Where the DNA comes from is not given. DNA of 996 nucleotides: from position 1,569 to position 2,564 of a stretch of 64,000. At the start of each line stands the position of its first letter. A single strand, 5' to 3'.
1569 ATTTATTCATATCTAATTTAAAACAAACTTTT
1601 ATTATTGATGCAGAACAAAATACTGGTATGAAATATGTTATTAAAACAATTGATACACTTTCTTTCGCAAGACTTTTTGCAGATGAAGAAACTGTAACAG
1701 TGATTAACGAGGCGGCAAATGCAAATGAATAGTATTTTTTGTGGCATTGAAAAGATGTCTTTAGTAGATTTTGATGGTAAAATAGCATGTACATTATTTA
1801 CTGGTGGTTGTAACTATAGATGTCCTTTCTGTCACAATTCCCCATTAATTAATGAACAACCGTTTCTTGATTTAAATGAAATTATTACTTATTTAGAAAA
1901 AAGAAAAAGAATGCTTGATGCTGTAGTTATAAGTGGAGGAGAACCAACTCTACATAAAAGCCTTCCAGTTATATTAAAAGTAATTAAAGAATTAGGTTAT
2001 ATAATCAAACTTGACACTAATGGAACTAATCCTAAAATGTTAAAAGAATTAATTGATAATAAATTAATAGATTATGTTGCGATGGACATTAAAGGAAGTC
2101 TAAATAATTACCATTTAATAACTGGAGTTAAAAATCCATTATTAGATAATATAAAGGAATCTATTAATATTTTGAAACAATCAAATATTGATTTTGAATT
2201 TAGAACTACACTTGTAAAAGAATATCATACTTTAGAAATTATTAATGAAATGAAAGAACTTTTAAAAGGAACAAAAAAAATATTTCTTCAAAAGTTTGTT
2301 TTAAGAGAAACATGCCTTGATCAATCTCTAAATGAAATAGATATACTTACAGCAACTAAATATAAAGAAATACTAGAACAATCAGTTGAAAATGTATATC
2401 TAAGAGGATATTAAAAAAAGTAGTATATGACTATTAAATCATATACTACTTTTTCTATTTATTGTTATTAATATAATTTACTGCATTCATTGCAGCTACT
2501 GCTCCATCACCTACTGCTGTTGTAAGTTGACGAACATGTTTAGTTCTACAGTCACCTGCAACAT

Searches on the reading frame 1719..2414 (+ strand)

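Call 76: search_protein_families(library=pfam, proteins=[window:1719-2414:+], max_evalue=0.00001)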
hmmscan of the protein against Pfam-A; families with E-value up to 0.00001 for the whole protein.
window:1719-2414:+ (231 aa): 2 families
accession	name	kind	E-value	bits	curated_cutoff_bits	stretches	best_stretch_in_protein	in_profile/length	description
PF04055.27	Radical_SAM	-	5.2e-24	85.7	29.5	1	27-168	3-153/166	Radical SAM superfamily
PF13353.11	Fer4_12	-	7.5e-08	33.2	22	1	23-127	7-116/137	4Fe-4S single cluster domain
